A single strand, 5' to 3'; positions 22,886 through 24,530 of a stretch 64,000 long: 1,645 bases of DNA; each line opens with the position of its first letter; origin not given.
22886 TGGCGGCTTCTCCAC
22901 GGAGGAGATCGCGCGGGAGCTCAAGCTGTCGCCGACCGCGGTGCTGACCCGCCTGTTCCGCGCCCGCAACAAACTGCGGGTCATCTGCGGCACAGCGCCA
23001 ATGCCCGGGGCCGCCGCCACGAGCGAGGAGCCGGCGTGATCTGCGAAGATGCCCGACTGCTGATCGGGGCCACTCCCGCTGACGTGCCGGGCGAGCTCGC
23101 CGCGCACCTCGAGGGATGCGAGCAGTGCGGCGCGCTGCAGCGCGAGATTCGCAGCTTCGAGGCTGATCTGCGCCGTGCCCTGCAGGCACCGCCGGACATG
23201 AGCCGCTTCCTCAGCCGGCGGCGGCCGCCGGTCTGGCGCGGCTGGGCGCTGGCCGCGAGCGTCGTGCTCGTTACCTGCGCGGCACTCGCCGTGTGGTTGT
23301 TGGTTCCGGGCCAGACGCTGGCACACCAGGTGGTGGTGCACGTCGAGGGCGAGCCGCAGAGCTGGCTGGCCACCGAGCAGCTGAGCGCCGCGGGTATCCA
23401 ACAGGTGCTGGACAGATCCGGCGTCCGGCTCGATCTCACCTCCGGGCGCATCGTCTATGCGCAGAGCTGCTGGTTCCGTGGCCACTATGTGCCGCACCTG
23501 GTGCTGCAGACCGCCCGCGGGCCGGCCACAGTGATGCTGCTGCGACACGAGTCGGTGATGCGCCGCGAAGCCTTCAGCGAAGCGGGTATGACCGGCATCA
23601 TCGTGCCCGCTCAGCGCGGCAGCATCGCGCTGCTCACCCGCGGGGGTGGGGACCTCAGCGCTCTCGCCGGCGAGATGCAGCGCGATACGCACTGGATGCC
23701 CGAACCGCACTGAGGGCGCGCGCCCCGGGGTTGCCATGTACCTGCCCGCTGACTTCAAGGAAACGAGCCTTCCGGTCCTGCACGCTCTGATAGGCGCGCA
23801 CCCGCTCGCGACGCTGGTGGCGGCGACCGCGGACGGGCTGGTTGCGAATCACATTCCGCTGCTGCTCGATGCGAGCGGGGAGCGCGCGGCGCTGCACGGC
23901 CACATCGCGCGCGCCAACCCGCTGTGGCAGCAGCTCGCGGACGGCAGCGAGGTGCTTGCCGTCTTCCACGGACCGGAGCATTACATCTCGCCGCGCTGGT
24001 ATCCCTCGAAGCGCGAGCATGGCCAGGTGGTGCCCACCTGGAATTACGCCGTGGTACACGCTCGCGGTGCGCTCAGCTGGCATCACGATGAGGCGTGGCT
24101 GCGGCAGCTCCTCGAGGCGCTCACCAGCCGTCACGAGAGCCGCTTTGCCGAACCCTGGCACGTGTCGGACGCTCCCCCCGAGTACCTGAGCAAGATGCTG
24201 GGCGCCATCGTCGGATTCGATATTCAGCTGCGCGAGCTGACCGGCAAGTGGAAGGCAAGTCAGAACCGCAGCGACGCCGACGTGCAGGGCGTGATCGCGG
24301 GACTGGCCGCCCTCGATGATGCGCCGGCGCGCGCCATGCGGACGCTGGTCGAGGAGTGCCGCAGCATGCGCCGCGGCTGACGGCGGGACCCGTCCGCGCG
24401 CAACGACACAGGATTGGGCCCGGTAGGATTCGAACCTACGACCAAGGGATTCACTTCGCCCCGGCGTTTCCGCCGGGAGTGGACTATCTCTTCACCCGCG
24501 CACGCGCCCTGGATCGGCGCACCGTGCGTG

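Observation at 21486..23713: Bufferin-like RiPP metallophore module: 6-Cys NxCKG-repeat secreted peptide, DoxX and divergent ECF sigma/anti-sigma, but no maturase alongside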

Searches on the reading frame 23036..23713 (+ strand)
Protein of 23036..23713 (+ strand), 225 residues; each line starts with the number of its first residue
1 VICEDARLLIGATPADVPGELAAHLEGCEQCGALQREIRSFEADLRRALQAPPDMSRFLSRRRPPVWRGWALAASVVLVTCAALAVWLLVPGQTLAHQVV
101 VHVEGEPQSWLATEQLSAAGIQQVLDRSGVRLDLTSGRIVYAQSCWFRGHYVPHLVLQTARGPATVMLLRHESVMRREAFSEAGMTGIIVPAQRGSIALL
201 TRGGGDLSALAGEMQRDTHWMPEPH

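Call 3: search_protein_families(library=ncbifam, proteins=[window:23036-23713:+], max_evalue=1)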
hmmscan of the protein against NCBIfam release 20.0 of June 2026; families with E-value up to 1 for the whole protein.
window:23036-23713:+ (225 aa): 2 families
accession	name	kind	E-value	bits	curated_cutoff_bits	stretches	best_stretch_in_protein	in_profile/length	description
NF038083.1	CU044_5270_fam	subfamily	0.00079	19.3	100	1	56-97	17-58/284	CU044_5270 family protein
NF052375.1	antisigma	equivalog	0.041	13.9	100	0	42-123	59-140/217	anti-sigma factor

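Call 4: search_protein_families(library=pfam, proteins=[window:23036-23713:+], max_evalue=1)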
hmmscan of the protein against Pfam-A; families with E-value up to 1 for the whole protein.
window:23036-23713:+ (225 aa): 1 family
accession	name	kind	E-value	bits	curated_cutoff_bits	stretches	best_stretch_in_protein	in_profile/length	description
PF11859.13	DUF3379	-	6.2e-22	78.5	33.2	1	13-216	13-230/232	Protein of unknown function (DUF3379)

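Call 56: find_homologous_proteins(query=window:23036-23713:+, max_evalue=0.001)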
Query window:23036-23713:+ (225 aa): 938 proteins with E <= 0.001 among 4167 candidates; the best 120 are listed.
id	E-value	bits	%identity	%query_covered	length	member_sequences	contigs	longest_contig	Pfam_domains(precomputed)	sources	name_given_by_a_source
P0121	1.9e-134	464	93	100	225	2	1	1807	PF11859.14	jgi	jgi:hypothetical protein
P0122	1.3e-130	452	89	100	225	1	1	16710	PF11859.14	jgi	jgi:Protein of unknown function (DUF3379)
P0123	7.0e-123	426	86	99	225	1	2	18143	PF11859.14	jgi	jgi:hypothetical protein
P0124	9.3e-123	426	84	100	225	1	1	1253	PF11859.14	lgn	-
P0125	1.0e-122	426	84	100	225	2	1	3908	PF11859.14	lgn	-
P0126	1.7e-122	425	84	100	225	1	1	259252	PF11859.14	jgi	jgi:hypothetical protein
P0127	3.0e-122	424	84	100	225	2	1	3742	PF11859.14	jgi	jgi:hypothetical protein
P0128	4.1e-122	424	86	100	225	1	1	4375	PF11859.14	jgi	jgi:hypothetical protein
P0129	4.6e-122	424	83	100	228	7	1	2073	PF11859.14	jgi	jgi:hypothetical protein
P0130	4.0e-119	414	84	99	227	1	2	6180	PF11859.14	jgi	jgi:Protein of unknown function (DUF3379)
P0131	9.3e-118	410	83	100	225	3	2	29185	PF11859.14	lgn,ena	-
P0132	2.3e-117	408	81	100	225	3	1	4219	PF11859.14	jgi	jgi:hypothetical protein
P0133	2.5e-116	405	82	99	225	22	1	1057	PF11859.14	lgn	-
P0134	2.6e-116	405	83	98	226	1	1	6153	PF11859.14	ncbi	-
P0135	4.5e-116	404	79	100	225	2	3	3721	PF11859.14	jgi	jgi:hypothetical protein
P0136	2.5e-115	402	80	99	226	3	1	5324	PF11859.14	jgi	jgi:Protein of unknown function (DUF3379)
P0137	7.8e-99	348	84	84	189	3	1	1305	PF11859.14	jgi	jgi:hypothetical protein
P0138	3.1e-88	313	84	76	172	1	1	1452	PF11859.14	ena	-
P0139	1.1e-87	311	63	100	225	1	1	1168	PF11859.14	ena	-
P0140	3.2e-87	310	62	100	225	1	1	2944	PF11859.14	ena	-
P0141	4.6e-87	309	64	99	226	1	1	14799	PF11859.14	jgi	jgi:uncharacterized protein DUF3379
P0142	5.9e-87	309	62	99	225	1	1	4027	PF11859.14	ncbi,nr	ncbi:MAG TPA: DUF3379 family protein [Steroidobacteraceae bacterium]|nr:DUF3379 family protein [Ster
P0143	6.3e-87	309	63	100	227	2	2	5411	PF11859.14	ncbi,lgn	ncbi:MAG: DUF3379 family protein [Steroidobacteraceae bacterium]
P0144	8.9e-87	308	62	100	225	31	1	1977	PF11859.14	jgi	-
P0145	1.2e-86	308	62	100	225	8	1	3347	PF11859.14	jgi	jgi:hypothetical protein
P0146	1.2e-86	308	62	100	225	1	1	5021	PF11859.14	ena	-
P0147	2.7e-86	307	62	100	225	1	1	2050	PF11859.14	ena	-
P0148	3.3e-86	306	62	100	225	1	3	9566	PF11859.14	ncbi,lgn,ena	-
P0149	3.9e-86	306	62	100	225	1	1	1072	PF11859.14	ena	-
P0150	4.3e-86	306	61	100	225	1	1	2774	PF11859.14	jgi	-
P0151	4.7e-86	306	62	100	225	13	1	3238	PF11859.14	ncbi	-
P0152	5.4e-86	306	63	99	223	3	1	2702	PF11859.14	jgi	jgi:Protein of unknown function (DUF3379)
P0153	6.4e-86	305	61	100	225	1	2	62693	PF11859.14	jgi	jgi:hypothetical protein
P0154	6.7e-86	305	61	100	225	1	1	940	PF11859.14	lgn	-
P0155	7.8e-86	305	62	100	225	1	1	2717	PF11859.14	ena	-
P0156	1.1e-85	305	62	99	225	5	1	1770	PF11859.14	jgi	jgi:Protein of unknown function (DUF3379)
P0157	1.8e-85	304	63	100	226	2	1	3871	PF11859.14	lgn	-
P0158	2.6e-85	303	63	99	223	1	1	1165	PF11859.14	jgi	jgi:hypothetical protein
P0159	5.1e-85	302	61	100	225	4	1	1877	PF11859.14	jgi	jgi:hypothetical protein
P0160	6.8e-85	302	61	100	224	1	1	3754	PF11859.14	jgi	jgi:hypothetical protein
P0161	7.1e-85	302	61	100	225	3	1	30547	PF11859.14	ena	-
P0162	7.2e-85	302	61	100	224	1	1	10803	PF11859.14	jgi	jgi:Protein of unknown function (DUF3379)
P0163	1.0e-84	301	61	100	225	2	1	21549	PF11859.14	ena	-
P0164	1.2e-84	301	61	100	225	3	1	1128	PF11859.14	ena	-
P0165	1.2e-84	301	61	100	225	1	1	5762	PF11859.14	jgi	-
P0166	1.4e-84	301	61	100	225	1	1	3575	PF11859.14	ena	-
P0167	1.5e-84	301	62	100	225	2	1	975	PF11859.14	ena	-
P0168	1.9e-84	301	63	100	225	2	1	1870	PF11859.14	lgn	-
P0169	2.0e-84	301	61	99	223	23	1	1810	PF11859.14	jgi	jgi:hypothetical protein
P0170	2.0e-84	301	61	100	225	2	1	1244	PF11859.14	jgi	jgi:hypothetical protein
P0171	3.1e-84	300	60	100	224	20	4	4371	PF11859.14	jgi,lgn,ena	-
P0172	4.7e-84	299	60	100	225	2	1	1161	PF11859.14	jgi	-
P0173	6.4e-84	299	61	100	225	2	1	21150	PF11859.14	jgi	jgi:Protein of unknown function (DUF3379)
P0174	9.6e-84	298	60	100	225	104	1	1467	PF11859.14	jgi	-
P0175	1.0e-83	298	62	100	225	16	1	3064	PF11859.14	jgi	jgi:hypothetical protein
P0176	1.2e-83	298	60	100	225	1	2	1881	PF11859.14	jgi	-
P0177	1.7e-83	298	61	99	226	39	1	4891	PF11859.14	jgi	-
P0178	2.3e-83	297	62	98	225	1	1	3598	PF11859.14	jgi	-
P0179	2.4e-83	297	61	100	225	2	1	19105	PF11859.14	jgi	jgi:hypothetical protein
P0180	2.5e-83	297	62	100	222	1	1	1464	PF11859.14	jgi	jgi:Protein of unknown function (DUF3379)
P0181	2.7e-83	297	61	99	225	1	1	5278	PF11859.14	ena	-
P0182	3.0e-83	297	60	100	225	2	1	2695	PF11859.14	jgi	jgi:Protein of unknown function (DUF3379)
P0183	3.4e-83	297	61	99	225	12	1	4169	PF11859.14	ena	-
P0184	3.8e-83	296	61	99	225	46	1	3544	PF11859.14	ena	-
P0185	3.8e-83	296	60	100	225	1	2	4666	PF11859.14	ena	-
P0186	4.5e-83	296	61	99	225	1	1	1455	PF11859.14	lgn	-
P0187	5.5e-83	296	61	98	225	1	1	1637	PF11859.14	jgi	jgi:Protein of unknown function (DUF3379)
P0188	7.1e-83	295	61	99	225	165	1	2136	PF11859.14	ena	-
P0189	8.9e-83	295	63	99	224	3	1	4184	PF11859.14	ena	-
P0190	1.0e-82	295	60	100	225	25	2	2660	PF11859.14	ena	-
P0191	1.1e-82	295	60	99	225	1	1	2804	PF11859.14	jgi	jgi:hypothetical protein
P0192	1.4e-82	295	58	98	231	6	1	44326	PF11859.14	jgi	jgi:hypothetical protein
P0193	1.4e-82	294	60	99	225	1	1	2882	PF11859.14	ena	-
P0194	1.8e-82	294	62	98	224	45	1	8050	PF11859.14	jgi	-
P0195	2.5e-82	294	60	99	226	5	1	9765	PF11859.14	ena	-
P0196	2.8e-82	294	59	99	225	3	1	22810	PF11859.14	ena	-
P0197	3.2e-82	293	58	100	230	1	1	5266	PF11859.14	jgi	jgi:hypothetical protein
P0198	3.3e-82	293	62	100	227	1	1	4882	PF11859.14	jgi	jgi:hypothetical protein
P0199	3.3e-82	293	60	100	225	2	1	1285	PF11859.14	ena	-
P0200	3.7e-82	293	61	100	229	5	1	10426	PF11859.14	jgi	jgi:Protein of unknown function (DUF3379)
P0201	7.6e-82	292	58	100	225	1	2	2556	PF11859.14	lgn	-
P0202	8.7e-82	292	60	100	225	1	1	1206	PF11859.14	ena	-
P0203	9.7e-82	292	61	100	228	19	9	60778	PF11859.14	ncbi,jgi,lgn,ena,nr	ncbi:MAG TPA: DUF3379 family protein [Steroidobacteraceae bacterium]|nr:DUF3379 family protein [Ster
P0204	1.1e-81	292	60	99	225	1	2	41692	PF11859.14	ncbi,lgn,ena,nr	ncbi:MAG TPA: DUF3379 family protein [Steroidobacteraceae bacterium]|nr:DUF3379 family protein [Ster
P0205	1.3e-81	291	62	100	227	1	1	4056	PF11859.14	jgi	jgi:hypothetical protein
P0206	1.3e-81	291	60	99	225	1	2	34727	PF11859.14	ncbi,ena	-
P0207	1.4e-81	291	60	100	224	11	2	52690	PF11859.14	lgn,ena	-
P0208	1.4e-81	291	60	99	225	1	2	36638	PF11859.14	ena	-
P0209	1.7e-81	291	59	99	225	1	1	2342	PF11859.14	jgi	-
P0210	2.0e-81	291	62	99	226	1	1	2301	PF11859.14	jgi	jgi:hypothetical protein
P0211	2.1e-81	291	59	100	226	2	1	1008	PF11859.14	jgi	jgi:hypothetical protein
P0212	2.1e-81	291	59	100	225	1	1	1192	PF11859.14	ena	-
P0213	2.2e-81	291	59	99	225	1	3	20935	PF11859.14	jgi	-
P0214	2.3e-81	291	62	99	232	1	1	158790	PF11859.14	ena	-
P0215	2.5e-81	290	60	99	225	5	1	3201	PF11859.14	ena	-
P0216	2.6e-81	290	59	99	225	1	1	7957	PF11859.14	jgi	-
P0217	2.7e-81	290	59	99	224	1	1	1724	PF11859.14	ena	-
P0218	3.1e-81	290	59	99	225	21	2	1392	PF11859.14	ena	-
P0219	3.2e-81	290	60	100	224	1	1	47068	PF11859.14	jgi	jgi:Protein of unknown function (DUF3379)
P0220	3.4e-81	290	59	99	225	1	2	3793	PF11859.14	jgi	-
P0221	3.5e-81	290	59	100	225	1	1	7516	PF11859.14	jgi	jgi:Protein of unknown function (DUF3379)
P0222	3.5e-81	290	60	99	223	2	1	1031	PF11859.14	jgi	jgi:hypothetical protein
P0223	4.3e-81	290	59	99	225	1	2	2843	PF11859.14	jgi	-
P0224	4.7e-81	290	59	99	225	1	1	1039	PF11859.14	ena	-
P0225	5.7e-81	289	59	99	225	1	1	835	PF11859.14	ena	-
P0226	5.9e-81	289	59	99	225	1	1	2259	PF11859.14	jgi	-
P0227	7.2e-81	289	57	98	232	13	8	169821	PF11859.14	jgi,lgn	jgi:hypothetical protein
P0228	7.2e-81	289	59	99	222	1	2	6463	PF11859.14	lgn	-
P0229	7.4e-81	289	59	99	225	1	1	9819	PF11859.14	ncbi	-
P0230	9.3e-81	289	59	99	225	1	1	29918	PF11859.14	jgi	-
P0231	9.4e-81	289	59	99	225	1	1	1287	PF11859.14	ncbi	-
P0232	9.7e-81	288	57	100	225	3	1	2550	PF11859.14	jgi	jgi:Protein of unknown function (DUF3379)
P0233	1.1e-80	288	58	100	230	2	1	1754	PF11859.14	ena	-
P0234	1.2e-80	288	59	100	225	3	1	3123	PF11859.14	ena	-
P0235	1.2e-80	288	59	100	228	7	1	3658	PF11859.14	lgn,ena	-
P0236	1.3e-80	288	58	100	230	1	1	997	PF11859.14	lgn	-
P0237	1.4e-80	288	59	99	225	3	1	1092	PF11859.14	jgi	jgi:hypothetical protein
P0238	1.4e-80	288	59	99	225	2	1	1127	PF11859.14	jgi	-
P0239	1.5e-80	288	60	100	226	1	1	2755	PF11859.14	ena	-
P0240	1.6e-80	288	56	100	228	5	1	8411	PF11859.14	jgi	jgi:hypothetical protein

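Call 64: search_solved_structures(query=A2, max_evalue=1)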
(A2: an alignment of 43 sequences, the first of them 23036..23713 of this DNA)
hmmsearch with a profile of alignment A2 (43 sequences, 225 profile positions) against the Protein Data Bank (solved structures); distinct sequences matched with E-value up to 1: 1.
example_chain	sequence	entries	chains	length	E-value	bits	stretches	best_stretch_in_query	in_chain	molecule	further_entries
5wuq_C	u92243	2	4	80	0.28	13.7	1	19-61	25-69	Anti-sigma-W factor RsiW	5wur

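Call 71: predict_structure(alignment_id=A2)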
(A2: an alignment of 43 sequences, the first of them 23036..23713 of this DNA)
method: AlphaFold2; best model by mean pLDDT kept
length: 225 residues; sequences in the alignment: 43
mean_pLDDT: 72.7   pTM: 0.44
mean pLDDT of the five models: 72.7, 72.2, 68.5, 66.9, 56.3
residues with pLDDT >= 90: 36; 70-90: 113; 50-70: 32; < 50: 44
segments of 3 or more residues with pLDDT < 50: 60-62, 91-106, 204-225
pLDDT, mean of each block of 10 residues (from residue 1): 90 85 93 92 84 56 53 74 69 45 47 71 88 84 76 83 85 88 82 88 48 39 31
secondary structure, 60 per line:
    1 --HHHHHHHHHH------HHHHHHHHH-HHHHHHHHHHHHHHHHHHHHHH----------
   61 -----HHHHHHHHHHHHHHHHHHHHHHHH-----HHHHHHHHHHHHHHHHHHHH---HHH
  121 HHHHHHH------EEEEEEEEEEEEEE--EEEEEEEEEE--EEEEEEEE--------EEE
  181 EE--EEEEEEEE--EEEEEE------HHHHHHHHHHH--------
elements in order: H3-12 H19-27 H29-50 H66-89 H95-114 H118-127 E134-147 E150-159 E162-169 E178-182 E185-192 E195-200 H207-217

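Call 73: fold_search(model_id=the predicted structure, library=pdb)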
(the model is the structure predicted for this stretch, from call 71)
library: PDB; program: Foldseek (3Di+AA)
matches with E <= 10: 781; with E <= 0.001: 0
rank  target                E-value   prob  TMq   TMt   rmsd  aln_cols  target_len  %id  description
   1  8jpb_G                2.9e-01  0.14  0.16  0.07  14.7       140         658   14  cryo-EM structure of NTSR1-GRK2-Galpha(q) complexes 1 (released 2023-08-09)
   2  5ukm_A                3.2e-01  0.12  0.14  0.07  14.3       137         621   14  bovine GRK2 in complex with human Gbetagamma subunits and CCG258208 (14as) (released 2017-04-12)
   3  1omw_A                4.5e-01  0.09  0.14  0.07  14.5       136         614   14  Crystal Structure of the complex between G Protein-Coupled Receptor Kinase 2 and Heterotrimeric G Protein beta 1 and g (released 2003-06-03)
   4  6jm5_A                5.7e-01  0.14  0.16  0.25  15.3       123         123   11  Crystal structure of TBC1D23 C terminal domain (released 2019-10-16)
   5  9tp6_A                5.7e-01  0.13  0.15  0.14  16.3       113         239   11  Structure of LolA3 from Porphyromonas gingivalis (released 2026-02-18)
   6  5tsh_A                5.7e-01  0.13  0.14  0.09  11.2       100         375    8  PilB from Geobacter metallireducens bound to AMP-PNP (released 2017-05-17)
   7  1p3r_B                6.0e-01  0.15  0.12  0.16   9.8        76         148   10  Crystal structure of the phosphotyrosin binding domain(PTB) of mouse Disabled 1(Dab1) (released 2003-08-05)
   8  6jm5_B                6.0e-01  0.14  0.16  0.25  11.5       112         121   12  Crystal structure of TBC1D23 C terminal domain (released 2019-10-16)
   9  9a1f_R                6.4e-01  0.10  0.13  0.19  10.9       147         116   10  Integrative structure of the XcpGHIJK pseudo pilus filament model of a type II secretion system (released 2021-06-18)
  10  2elb                  6.4e-01  0.09  0.16  0.12  35.5       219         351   13  Crystal Structure of the BAR-PH domain of human APPL1 (released 2007-05-29)
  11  5d68_A                6.7e-01  0.09  0.15  0.10   8.3        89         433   12  Crystal structure of KRIT1 ARD-FERM (released 2015-10-21)
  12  8k2v_A                6.7e-01  0.07  0.11  0.12  11.3       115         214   16  3-Methylcrotonyl-CoA Carboxylase in MCCD state with Acetyl CoA (released 2024-07-10)
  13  3pvu_A                7.1e-01  0.08  0.14  0.07  14.3       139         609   13  Bovine GRK2 in complex with Gbetagamma subunits and a selective kinase inhibitor (CMPD101) (released 2011-06-01)
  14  8j7d_A                7.1e-01  0.08  0.12  0.05  21.5       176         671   14  Human 3-methylcrotonyl-CoA carboxylase in BCCP-H1 state (released 2024-05-08)
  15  3p23_A                7.6e-01  0.12  0.17  0.11   9.9       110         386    7  Crystal structure of the Human kinase and RNase domains in complex with ADP (released 2011-02-23)
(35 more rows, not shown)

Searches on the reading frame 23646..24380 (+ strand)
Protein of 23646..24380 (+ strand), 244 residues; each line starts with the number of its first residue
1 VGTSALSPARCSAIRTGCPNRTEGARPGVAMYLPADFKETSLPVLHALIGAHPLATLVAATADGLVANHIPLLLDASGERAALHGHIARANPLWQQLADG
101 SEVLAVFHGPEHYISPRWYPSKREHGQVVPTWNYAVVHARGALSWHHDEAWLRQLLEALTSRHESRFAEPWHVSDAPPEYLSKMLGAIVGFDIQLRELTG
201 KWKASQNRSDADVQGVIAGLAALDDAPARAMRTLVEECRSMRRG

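Call 3: search_protein_families(library=ncbifam, proteins=[window:23646-24380:+], max_evalue=1)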
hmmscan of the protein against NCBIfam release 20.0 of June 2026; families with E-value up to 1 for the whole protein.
window:23646-24380:+ (244 aa): 0 families

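Call 4: search_protein_families(library=pfam, proteins=[window:23646-24380:+], max_evalue=1)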
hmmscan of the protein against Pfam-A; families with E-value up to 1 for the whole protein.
window:23646-24380:+ (244 aa): 2 families
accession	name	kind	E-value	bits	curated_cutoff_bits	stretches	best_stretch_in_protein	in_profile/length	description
PF04299.18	FMN_bind_2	-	1.5e-64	217.2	22.4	1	31-195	1-166/168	Putative FMN-binding domain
PF20817.2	XopL_C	-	0.22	12.1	27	1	115-185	39-107/173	Type III effector Xcv3220, C-terminal domain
